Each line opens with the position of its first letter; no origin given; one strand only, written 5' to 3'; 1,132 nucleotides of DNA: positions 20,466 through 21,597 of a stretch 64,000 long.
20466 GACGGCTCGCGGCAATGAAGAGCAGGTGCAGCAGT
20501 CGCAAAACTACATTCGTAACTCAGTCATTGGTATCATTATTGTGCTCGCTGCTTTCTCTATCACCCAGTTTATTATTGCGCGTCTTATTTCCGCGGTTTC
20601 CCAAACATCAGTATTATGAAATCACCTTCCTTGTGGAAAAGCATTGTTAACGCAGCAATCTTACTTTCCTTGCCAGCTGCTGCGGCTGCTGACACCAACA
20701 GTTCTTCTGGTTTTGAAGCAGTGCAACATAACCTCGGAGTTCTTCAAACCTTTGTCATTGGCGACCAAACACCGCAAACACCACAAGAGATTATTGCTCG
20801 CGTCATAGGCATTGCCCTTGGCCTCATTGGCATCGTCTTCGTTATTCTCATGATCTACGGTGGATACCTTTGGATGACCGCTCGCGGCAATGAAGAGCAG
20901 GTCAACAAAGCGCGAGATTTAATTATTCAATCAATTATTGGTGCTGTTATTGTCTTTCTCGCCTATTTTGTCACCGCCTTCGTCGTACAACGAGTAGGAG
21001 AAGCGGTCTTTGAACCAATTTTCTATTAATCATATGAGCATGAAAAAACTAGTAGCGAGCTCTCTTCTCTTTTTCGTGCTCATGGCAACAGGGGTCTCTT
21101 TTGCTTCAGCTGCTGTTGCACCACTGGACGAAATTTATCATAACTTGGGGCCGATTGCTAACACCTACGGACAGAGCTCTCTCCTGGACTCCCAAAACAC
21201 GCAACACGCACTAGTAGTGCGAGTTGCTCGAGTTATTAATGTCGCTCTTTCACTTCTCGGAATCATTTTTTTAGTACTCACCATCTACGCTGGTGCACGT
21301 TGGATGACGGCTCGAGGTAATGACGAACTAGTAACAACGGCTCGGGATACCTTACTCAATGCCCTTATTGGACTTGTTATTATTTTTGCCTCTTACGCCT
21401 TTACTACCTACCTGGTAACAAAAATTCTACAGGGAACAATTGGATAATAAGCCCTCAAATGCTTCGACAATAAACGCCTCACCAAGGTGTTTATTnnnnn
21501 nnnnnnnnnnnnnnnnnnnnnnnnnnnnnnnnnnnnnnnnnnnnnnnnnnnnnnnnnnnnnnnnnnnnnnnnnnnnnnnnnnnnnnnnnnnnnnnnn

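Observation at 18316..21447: Seven tandem VirB2/TrbC-like pilin paralogs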

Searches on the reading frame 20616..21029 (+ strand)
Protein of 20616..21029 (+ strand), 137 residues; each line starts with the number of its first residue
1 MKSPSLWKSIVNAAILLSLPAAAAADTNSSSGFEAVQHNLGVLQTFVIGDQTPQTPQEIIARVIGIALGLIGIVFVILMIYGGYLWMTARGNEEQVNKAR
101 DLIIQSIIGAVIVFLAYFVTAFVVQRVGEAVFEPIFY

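Call 3: search_protein_families(library=pfam, proteins=[window:20616-21029:+], max_evalue=1)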
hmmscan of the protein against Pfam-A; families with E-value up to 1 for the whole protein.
window:20616-21029:+ (137 aa): 11 families
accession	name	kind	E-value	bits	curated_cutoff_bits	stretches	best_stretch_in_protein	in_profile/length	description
PF18895.5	T4SS_pilin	-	2.7e-10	40.6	26.6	1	55-122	4-70/71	Type IV secretion system pilin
PF01578.25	Cytochrom_C_asm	-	0.00072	19.7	29.9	1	74-123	161-207/212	Cytochrome C assembly protein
PF04290.18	DctQ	-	0.0024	18.2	28.3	1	61-129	62-128/132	Tripartite ATP-independent periplasmic transporters, DctQ component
PF02322.20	Cyt_bd_oxida_II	-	0.0065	16.3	35.6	1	59-122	147-210/302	Cytochrome bd terminal oxidase subunit II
PF09933.14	DUF2165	-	0.036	14.5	24.9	1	57-121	56-118/157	Predicted small integral membrane protein (DUF2165)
PF07884.19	VKOR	-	0.042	14.4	27.5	1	61-121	51-107/134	Vitamin K epoxide reductase family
PF01004.24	Flavi_M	-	0.078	13.1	25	1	86-127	18-60/74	Flavivirus envelope glycoprotein M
PF19607.4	DUF6112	-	0.12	12.7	25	1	60-112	16-70/88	Family of unknown function (DUF6112)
PF04746.17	DUF575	-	0.23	12.1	25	1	58-99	7-48/101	Protein of unknown function (DUF575)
PF13190.11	PDGLE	-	0.23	11.7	27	0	31-79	52-99/102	PDGLE domain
PF20990.2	DUF2207_C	-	0.72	9.9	33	1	60-124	137-186/247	Predicted membrane protein (DUF2207) C-terminal domain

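Call 4: search_protein_families(library=ncbifam, proteins=[window:20616-21029:+], max_evalue=1)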
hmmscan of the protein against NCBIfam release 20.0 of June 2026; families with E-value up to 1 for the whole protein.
window:20616-21029:+ (137 aa): 5 families
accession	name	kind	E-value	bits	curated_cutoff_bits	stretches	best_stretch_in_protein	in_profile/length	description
NF045849.1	ICE_MMCAP2_0565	equivalog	3.4e-08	33.1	40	1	54-124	7-77/80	Mbov_0395 family pilin-like conjugal transfer protein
NF008813.0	PRK11837.1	equivalog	0.0019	18.2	229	1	45-118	9-76/202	undecaprenyl-diphosphate phosphatase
NF047765.1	LIC_13387_fam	subfamily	0.032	13.9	33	1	74-118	64-108/131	LIC_13387 family protein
NF033486.1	harvest_ssl1498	equivalog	0.043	13.7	45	1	97-123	26-52/53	photosystem II assembly protein Psb34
NF009951.1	PRK13415.1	equivalog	0.12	12.1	242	1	11-91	11-97/219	flagella biosynthesis regulatory protein FliZ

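Call 21: find_homologous_proteins(query=window:20616-21026:+, max_evalue=0.001)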
Query window:20616-21026:+ (137 aa): 70 proteins with E <= 0.001 among 108 candidates.
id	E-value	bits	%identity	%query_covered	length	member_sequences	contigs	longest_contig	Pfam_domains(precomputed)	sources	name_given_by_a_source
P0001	4.7e-80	284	100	100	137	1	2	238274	PF18895.6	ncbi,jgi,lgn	ncbi:MAG: pilin [Patescibacteria group bacterium]|jgi:hypothetical protein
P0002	1.7e-44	169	61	100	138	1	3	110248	PF18895.6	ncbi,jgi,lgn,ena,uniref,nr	ncbi:hypothetical protein COV04_02115 [Candidatus Uhrbacteria bacterium CG10_big_fil_rev_8_21_14_0_1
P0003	9.5e-41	157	62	89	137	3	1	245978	PF18895.6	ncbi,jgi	ncbi:MAG: pilin [Patescibacteria group bacterium]|jgi:cytochrome bd-type quinol oxidase subunit 2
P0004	6.6e-35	138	58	85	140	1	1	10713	PF18895.6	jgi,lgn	jgi:TRAP-type C4-dicarboxylate transport system permease small subunit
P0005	1.1e-31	127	67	64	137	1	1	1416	PF18895.6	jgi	jgi:cytochrome bd-type quinol oxidase subunit 2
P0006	2.4e-29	120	60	63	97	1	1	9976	PF18895.6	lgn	-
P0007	1.1e-27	115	65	59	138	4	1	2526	PF18895.6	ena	-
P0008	1.4e-24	105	46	94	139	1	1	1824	PF18895.6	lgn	-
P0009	3.6e-21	93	58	57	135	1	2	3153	PF18895.6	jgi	jgi:cbb3-type cytochrome oxidase subunit 3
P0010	2.1e-20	91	49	82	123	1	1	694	PF18895.6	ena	-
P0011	2.7e-20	91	55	57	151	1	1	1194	PF18895.6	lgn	-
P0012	7.7e-20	89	56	58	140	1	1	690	PF18895.6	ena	-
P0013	1.6e-19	88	44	81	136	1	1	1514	PF18895.6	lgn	-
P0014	1.7e-19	88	59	52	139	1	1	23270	PF18895.6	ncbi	-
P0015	2.0e-19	88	54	61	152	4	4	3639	PF18895.6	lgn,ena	-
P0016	1.6e-18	85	44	86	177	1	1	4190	PF18895.6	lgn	-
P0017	1.8e-18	85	44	82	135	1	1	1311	PF18895.6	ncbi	-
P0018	1.9e-18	85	52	58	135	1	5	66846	PF18895.6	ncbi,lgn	-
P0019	2.8e-18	84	40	87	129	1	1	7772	PF18895.6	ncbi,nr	ncbi:hypothetical protein KAU19_01530 [Candidatus Parcubacteria bacterium]|nr:hypothetical protein [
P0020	3.3e-18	84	55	55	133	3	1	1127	PF18895.6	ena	-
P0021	3.3e-18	84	60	51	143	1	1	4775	PF18895.6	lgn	-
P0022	4.6e-18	83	55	49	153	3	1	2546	PF18895.6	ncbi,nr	ncbi:hypothetical protein KAU19_07015 [Candidatus Parcubacteria bacterium]|nr:hypothetical protein [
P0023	4.6e-18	83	64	48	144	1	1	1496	PF18895.6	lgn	-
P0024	6.5e-18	83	42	80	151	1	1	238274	PF18895.6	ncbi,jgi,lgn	ncbi:MAG: pilin [Patescibacteria group bacterium]|jgi:hypothetical protein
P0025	7.5e-18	83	48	63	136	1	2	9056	PF18895.6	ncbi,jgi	-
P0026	1.9e-17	81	53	60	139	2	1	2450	PF18895.6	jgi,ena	-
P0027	2.9e-17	81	50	58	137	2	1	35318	PF18895.6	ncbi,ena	-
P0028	3.4e-17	81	48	72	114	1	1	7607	PF18895.6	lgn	-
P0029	3.8e-17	80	44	80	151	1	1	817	PF18895.6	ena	-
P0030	4.3e-17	80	50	54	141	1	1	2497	PF18895.6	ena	-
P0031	4.5e-17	80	43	84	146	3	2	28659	PF18895.6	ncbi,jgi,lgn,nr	ncbi:hypothetical protein L6267_02785 [Candidatus Parcubacteria bacterium]|nr:hypothetical protein [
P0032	5.3e-17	80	44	62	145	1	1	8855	PF18895.6,PF04956.19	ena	-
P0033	5.3e-17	80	58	50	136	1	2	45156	PF18895.6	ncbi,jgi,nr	ncbi:hypothetical protein C4569_04060 [Candidatus Parcubacteria bacterium]|nr:MAG: hypothetical prot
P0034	6.2e-17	80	47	59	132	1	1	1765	PF18895.6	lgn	-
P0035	1.3e-16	79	46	76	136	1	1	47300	PF18895.6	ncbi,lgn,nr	ncbi:MAG: hypothetical protein PHQ42_00925 [Patescibacteria group bacterium]|nr:hypothetical protein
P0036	1.6e-16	78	42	80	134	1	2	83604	PF18895.6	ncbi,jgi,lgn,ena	ncbi:MAG: hypothetical protein WC619_02700 [Patescibacteria group bacterium]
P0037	1.8e-16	78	46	61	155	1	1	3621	PF18895.6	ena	-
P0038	2.0e-16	78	49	69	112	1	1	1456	PF18895.6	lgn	-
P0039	2.4e-16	78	44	85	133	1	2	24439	PF18895.6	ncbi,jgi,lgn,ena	ncbi:MAG: hypothetical protein WC582_01100 [Patescibacteria group bacterium]|jgi:hypothetical protei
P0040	2.5e-16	78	55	57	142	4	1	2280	PF18895.6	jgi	-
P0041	2.6e-16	78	47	61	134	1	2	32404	PF18895.6,PF04956.19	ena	-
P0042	3.9e-16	77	55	55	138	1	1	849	PF18895.6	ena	-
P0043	6.0e-16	77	45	63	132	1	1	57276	PF18895.6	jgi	-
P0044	9.2e-16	76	56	51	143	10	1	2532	PF18895.6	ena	-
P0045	2.0e-15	75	42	82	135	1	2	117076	PF18895.6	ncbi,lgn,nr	ncbi:MAG: hypothetical protein PHZ04_04115 [Patescibacteria group bacterium]|nr:hypothetical protein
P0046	2.2e-15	75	47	58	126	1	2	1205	PF18895.6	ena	-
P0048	2.3e-15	75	43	72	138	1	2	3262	PF18895.6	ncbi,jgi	jgi:hypothetical protein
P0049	2.5e-15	75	40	70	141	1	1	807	PF18895.6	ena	-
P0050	3.2e-15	74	58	47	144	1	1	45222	PF18895.6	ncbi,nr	ncbi:MAG: hypothetical protein PHR36_00795 [Patescibacteria group bacterium]|nr:hypothetical protein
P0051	3.5e-15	74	70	32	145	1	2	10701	PF18895.6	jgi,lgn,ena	-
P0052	4.2e-15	74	51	55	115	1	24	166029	PF18895.6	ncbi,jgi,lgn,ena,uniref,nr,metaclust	ncbi:hypothetical protein A3B21_05035 [Candidatus Uhrbacteria bacterium RIFCSPLOWO2_01_FULL_47_24]|u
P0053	4.5e-15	74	37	92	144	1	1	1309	PF18895.6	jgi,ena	-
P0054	4.7e-15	74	52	58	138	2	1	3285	PF18895.6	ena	-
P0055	5.4e-15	74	46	58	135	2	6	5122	PF18895.6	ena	-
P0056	6.1e-15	73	43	66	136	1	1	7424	PF18895.6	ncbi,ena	-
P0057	1.1e-14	73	53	56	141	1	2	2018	PF18895.6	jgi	-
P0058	1.3e-14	72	54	51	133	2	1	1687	PF18895.6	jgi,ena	-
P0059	1.3e-14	72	55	50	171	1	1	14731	PF18895.6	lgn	-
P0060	2.0e-14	72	53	53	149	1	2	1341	PF18895.6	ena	-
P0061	2.0e-14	72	46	58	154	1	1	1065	PF18895.6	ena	-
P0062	2.5e-14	71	51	57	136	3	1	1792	PF18895.6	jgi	jgi:hypothetical protein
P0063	2.6e-14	71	54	50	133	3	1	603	PF18895.6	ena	-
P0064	3.0e-14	71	54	57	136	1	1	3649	PF18895.6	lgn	-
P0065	5.3e-14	70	54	57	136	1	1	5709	PF18895.6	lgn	-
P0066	1.9e-13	69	48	63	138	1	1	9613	PF18895.6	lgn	-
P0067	3.3e-13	68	53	55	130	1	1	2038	PF18895.6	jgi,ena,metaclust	metaclust:\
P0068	5.4e-13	67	49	53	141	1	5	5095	PF18895.6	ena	-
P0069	7.8e-13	67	37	82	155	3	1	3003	PF18895.6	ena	-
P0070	1.0e-12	66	44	56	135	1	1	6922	PF18895.6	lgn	-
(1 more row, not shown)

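Call 22: find_encoding_contigs(protein=P0001, flank=10000, max_places=4)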
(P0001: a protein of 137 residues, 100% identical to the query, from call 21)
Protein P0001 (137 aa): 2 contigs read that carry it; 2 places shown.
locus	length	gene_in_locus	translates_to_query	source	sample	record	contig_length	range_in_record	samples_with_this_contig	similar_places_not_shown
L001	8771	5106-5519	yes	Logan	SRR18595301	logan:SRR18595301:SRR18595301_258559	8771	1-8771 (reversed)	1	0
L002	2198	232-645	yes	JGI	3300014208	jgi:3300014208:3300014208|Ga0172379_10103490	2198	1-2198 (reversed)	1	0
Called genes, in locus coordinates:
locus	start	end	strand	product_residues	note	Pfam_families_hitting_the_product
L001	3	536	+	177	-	?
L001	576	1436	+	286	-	PF00483:NTP_transferase, PF12804:NTP_transf_3 (faint)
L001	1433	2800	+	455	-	PF01547:SBP_bac_1, PF13416:SBP_bac_8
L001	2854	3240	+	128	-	PF18895:T4SS_pilin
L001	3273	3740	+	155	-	PF18895:T4SS_pilin (weak)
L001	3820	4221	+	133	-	-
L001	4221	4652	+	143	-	PF18895:T4SS_pilin (faint)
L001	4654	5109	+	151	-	PF18895:T4SS_pilin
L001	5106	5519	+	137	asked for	PF18895:T4SS_pilin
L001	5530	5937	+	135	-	PF18895:T4SS_pilin (weak)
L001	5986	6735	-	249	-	PF00535:Glycos_transf_2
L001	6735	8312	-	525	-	-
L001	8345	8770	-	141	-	?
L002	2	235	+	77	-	?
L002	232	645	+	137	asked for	PF18895:T4SS_pilin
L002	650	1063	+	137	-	PF18895:T4SS_pilin (weak)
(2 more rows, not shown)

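Call 23: find_encoding_contigs(protein=P0002, flank=10000, max_places=4)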
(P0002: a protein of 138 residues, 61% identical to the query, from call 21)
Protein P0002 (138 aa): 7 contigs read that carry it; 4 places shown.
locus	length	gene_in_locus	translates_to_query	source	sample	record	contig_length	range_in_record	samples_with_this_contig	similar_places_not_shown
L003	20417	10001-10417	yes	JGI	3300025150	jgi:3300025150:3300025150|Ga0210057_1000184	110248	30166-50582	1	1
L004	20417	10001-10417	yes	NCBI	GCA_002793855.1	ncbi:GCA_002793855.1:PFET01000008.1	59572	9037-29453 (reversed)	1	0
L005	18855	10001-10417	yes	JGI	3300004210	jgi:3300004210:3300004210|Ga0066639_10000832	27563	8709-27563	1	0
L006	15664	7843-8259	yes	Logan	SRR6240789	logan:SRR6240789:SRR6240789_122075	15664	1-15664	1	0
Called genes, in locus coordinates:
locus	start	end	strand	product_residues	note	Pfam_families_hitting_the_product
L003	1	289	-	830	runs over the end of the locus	PF00521:DNA_topoisoIV, PF03989:DNA_gyraseA_C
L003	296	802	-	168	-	-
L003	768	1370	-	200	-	PF13483:Lactamase_B_3, PF12706:Lactamase_B_2 (weak)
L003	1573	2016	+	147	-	-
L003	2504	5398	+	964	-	PF00932:LTD, PF00801:PKD, PF18911:PKD_4, PF00932:LTD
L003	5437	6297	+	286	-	PF00483:NTP_transferase, PF12804:NTP_transf_3 (faint)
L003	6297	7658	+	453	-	PF01547:SBP_bac_1, PF13416:SBP_bac_8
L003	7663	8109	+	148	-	PF18895:T4SS_pilin (weak)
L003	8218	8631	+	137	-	PF18895:T4SS_pilin (weak)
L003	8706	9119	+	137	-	PF18895:T4SS_pilin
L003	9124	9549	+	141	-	PF18895:T4SS_pilin (weak)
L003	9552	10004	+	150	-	PF18895:T4SS_pilin (weak)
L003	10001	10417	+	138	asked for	PF18895:T4SS_pilin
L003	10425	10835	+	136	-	PF18895:T4SS_pilin (weak)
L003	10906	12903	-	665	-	PF03030:H_PPase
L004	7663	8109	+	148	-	PF18895:T4SS_pilin (weak)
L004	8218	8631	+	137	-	PF18895:T4SS_pilin (weak)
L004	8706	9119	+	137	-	PF18895:T4SS_pilin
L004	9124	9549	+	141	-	PF18895:T4SS_pilin (weak)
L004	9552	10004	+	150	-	PF18895:T4SS_pilin (weak)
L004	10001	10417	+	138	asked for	PF18895:T4SS_pilin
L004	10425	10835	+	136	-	PF18895:T4SS_pilin (weak)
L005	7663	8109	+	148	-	PF18895:T4SS_pilin (weak)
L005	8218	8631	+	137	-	PF18895:T4SS_pilin (weak)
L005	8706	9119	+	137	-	PF18895:T4SS_pilin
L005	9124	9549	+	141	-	PF18895:T4SS_pilin (weak)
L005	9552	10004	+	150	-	PF18895:T4SS_pilin (weak)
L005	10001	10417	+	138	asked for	PF18895:T4SS_pilin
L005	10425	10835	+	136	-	PF18895:T4SS_pilin (weak)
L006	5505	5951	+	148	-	PF18895:T4SS_pilin (weak)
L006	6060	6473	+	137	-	PF18895:T4SS_pilin (weak)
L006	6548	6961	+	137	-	PF18895:T4SS_pilin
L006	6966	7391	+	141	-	PF18895:T4SS_pilin (weak)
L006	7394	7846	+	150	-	PF18895:T4SS_pilin (weak)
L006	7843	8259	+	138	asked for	PF18895:T4SS_pilin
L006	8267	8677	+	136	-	PF18895:T4SS_pilin (weak)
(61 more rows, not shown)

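Call 24: find_encoding_contigs(protein=P0003, flank=10000, max_places=4)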
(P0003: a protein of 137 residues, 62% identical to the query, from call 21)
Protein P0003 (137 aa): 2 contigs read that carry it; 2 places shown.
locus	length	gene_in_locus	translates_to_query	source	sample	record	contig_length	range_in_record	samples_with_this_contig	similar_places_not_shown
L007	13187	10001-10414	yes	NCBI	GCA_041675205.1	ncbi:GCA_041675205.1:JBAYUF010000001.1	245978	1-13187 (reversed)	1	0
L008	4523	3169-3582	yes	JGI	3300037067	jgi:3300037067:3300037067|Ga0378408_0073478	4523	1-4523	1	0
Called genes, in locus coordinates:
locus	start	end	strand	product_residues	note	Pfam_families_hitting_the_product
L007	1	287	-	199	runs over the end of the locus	PF13483:Lactamase_B_3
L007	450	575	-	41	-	-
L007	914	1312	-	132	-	PF08570:DUF1761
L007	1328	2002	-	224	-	PF09997:DUF2238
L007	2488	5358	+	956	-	PF00932:LTD, PF00801:PKD, PF18911:PKD_4, PF00932:LTD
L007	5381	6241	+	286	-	PF00483:NTP_transferase, PF12804:NTP_transf_3 (weak)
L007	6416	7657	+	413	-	PF01547:SBP_bac_1, PF13416:SBP_bac_8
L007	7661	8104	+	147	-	PF18895:T4SS_pilin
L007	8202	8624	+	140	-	PF04956:TrbC (faint), PF18895:T4SS_pilin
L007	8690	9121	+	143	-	PF18895:T4SS_pilin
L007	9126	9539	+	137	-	PF18895:T4SS_pilin (weak)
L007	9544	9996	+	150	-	PF18895:T4SS_pilin (weak)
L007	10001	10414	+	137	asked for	PF18895:T4SS_pilin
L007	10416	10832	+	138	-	PF18895:T4SS_pilin (weak)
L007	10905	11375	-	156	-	-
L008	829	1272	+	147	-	PF18895:T4SS_pilin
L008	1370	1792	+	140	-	PF04956:TrbC (faint), PF18895:T4SS_pilin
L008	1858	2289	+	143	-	PF18895:T4SS_pilin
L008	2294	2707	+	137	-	PF18895:T4SS_pilin (weak)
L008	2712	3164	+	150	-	PF18895:T4SS_pilin (weak)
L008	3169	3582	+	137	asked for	PF18895:T4SS_pilin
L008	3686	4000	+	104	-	PF18895:T4SS_pilin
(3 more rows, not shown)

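Call 25: find_encoding_contigs(protein=P0052, flank=10000, max_places=3)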
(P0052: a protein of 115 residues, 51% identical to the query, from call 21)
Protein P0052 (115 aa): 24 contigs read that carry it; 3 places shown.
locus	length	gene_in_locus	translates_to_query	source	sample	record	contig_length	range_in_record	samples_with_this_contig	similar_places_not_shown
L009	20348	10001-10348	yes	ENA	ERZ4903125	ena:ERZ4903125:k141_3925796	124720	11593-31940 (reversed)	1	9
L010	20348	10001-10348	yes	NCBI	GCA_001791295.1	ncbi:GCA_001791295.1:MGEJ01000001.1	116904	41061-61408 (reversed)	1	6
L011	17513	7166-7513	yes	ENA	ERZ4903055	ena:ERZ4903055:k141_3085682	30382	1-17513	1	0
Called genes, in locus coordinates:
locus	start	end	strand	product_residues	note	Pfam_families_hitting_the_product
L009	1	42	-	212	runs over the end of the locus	-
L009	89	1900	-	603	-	PF14716:HHH_8, PF02811:PHP (faint), PF14792:DNA_pol_B_palm, PF14791:DNA_pol_B_thumb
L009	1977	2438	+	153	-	-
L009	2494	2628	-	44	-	-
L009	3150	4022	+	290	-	PF00483:NTP_transferase, PF12804:NTP_transf_3 (faint)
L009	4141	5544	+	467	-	PF01547:SBP_bac_1, PF13416:SBP_bac_8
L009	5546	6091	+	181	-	PF18895:T4SS_pilin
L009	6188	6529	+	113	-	PF01909:NTP_transf_2, PF18765:Polbeta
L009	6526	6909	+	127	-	PF05168:HEPN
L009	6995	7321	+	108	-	PF22600:MTPAP-like_central (weak), PF01909:NTP_transf_2, PF18765:Polbeta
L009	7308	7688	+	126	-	PF05168:HEPN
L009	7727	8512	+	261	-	PF18895:T4SS_pilin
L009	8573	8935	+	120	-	PF05635:23S_rRNA_IVP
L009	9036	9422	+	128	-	PF18895:T4SS_pilin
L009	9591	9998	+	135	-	PF18895:T4SS_pilin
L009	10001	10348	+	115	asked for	PF18895:T4SS_pilin (weak)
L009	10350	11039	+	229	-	PF18895:T4SS_pilin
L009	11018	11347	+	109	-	PF18895:T4SS_pilin (weak)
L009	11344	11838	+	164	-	PF18895:T4SS_pilin (weak)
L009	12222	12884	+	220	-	PF18895:T4SS_pilin (weak)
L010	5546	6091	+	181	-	PF18895:T4SS_pilin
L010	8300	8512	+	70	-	PF18895:T4SS_pilin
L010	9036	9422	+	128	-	PF18895:T4SS_pilin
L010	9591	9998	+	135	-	PF18895:T4SS_pilin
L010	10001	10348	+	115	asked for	PF18895:T4SS_pilin (weak)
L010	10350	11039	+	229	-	PF18895:T4SS_pilin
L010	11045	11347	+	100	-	PF18895:T4SS_pilin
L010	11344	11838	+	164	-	PF18895:T4SS_pilin (weak)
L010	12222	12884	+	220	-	PF18895:T4SS_pilin (weak)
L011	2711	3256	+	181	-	PF18895:T4SS_pilin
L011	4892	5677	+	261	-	PF18895:T4SS_pilin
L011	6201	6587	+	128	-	PF18895:T4SS_pilin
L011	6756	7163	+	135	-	PF18895:T4SS_pilin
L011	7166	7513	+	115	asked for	PF18895:T4SS_pilin (weak)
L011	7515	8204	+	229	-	PF18895:T4SS_pilin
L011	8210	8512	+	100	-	PF18895:T4SS_pilin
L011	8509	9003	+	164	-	PF18895:T4SS_pilin (weak)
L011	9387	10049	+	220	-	PF18895:T4SS_pilin (weak)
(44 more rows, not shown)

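Call 59: find_encoding_contigs(protein=P0045, flank=10000, max_places=1)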
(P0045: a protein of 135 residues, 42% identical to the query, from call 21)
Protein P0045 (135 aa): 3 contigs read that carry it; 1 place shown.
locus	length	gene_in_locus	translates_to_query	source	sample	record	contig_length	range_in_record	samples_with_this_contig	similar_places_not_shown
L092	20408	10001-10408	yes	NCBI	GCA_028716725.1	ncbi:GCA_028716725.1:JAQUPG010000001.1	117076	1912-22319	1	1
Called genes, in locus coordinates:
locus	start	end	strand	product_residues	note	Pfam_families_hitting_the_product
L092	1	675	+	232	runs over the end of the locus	PF01381:HTH_3 (faint), PF13413:HTH_25, PF09136:Glucodextran_B (weak)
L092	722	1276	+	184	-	PF01209:Ubie_methyltran, PF13847:Methyltransf_31, PF08241:Methyltransf_11, PF08242:Methyltransf_12 (weak), PF13649:Methyltransf_25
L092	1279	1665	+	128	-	-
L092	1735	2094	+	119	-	PF02021:UPF0102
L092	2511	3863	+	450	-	PF19077:Big_13 (faint)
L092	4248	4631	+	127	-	-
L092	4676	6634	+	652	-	PF00041:fn3 (weak)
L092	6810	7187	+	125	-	-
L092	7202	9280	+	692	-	PF00041:fn3 (weak)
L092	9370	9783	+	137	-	PF18895:T4SS_pilin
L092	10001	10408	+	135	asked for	PF18895:T4SS_pilin (weak)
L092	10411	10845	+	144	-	PF18895:T4SS_pilin (weak)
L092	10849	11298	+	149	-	-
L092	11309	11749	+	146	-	PF18895:T4SS_pilin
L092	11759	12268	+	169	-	PF18895:T4SS_pilin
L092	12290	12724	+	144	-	PF18895:T4SS_pilin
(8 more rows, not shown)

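Call 60: find_encoding_contigs(protein=P0033, flank=10000, max_places=1)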
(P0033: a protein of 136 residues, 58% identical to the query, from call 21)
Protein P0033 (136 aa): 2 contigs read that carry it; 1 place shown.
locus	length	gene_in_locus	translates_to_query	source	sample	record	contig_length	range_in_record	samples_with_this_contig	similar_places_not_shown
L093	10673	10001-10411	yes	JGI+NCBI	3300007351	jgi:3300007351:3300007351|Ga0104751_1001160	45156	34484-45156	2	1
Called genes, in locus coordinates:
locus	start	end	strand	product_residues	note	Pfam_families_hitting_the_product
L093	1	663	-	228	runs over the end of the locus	PF05552:MS_channel_1st_1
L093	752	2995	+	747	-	-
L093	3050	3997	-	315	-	PF01966:HD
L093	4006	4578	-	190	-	-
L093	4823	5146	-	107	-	-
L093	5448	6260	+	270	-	PF00483:NTP_transferase, PF12804:NTP_transf_3 (weak)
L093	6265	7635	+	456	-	PF01547:SBP_bac_1, PF13416:SBP_bac_8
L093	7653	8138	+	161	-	PF18895:T4SS_pilin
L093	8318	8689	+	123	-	PF18895:T4SS_pilin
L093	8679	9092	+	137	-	PF18895:T4SS_pilin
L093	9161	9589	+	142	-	PF18895:T4SS_pilin (weak)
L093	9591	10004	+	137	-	PF18895:T4SS_pilin (weak)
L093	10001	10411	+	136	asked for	PF18895:T4SS_pilin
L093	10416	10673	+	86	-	?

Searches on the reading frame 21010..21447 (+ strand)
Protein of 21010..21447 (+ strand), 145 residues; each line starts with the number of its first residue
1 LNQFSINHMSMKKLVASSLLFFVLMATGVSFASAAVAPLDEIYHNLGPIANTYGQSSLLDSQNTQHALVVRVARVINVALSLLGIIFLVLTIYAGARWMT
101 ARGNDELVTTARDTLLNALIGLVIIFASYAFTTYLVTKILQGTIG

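Call 3: search_protein_families(library=pfam, proteins=[window:21010-21447:+], max_evalue=1)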
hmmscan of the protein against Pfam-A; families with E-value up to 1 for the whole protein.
window:21010-21447:+ (145 aa): 7 families
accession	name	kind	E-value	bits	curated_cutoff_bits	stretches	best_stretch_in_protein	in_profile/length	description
PF18895.5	T4SS_pilin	-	1.2e-06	29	26.6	1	74-135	10-71/71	Type IV secretion system pilin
PF05296.19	TAS2R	-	0.00069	19.3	22.2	1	12-135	127-252/303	Taste receptor protein (TAS2R)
PF07884.19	VKOR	-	0.02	15.5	27.5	1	26-136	6-105/134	Vitamin K epoxide reductase family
PF02322.20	Cyt_bd_oxida_II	-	0.042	13.6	35.6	1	71-135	147-211/302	Cytochrome bd terminal oxidase subunit II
PF04956.18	TrbC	-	0.091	13.4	27.9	1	83-134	53-97/98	TrbC/VIRB2 pilin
PF04247.17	SirB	-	0.25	11.9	30.9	1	70-140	4-75/120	Invasion gene expression up-regulator, SirB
PF16936.10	Holin_9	-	0.54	11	25.3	0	70-103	23-56/78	Putative holin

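Call 4: search_protein_families(library=ncbifam, proteins=[window:21010-21447:+], max_evalue=1)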
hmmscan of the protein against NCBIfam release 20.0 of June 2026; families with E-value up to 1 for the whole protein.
window:21010-21447:+ (145 aa): 4 families
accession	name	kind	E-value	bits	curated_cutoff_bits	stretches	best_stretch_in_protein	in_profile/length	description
NF045849.1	ICE_MMCAP2_0565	equivalog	9.8e-05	22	40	1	75-133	16-74/80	Mbov_0395 family pilin-like conjugal transfer protein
NF045962.1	MAG2810_fam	equivalog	0.0059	15.6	175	1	59-138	34-112/394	MAG2810 family protein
TIGR02978.1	phageshock_pspC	equivalog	0.22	11.4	104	1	69-110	27-68/121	envelope stress response membrane protein PspC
NF033603.1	mini-MOMP_1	subfamily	0.36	10.6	75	1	11-44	1-28/63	mini-MOMP protein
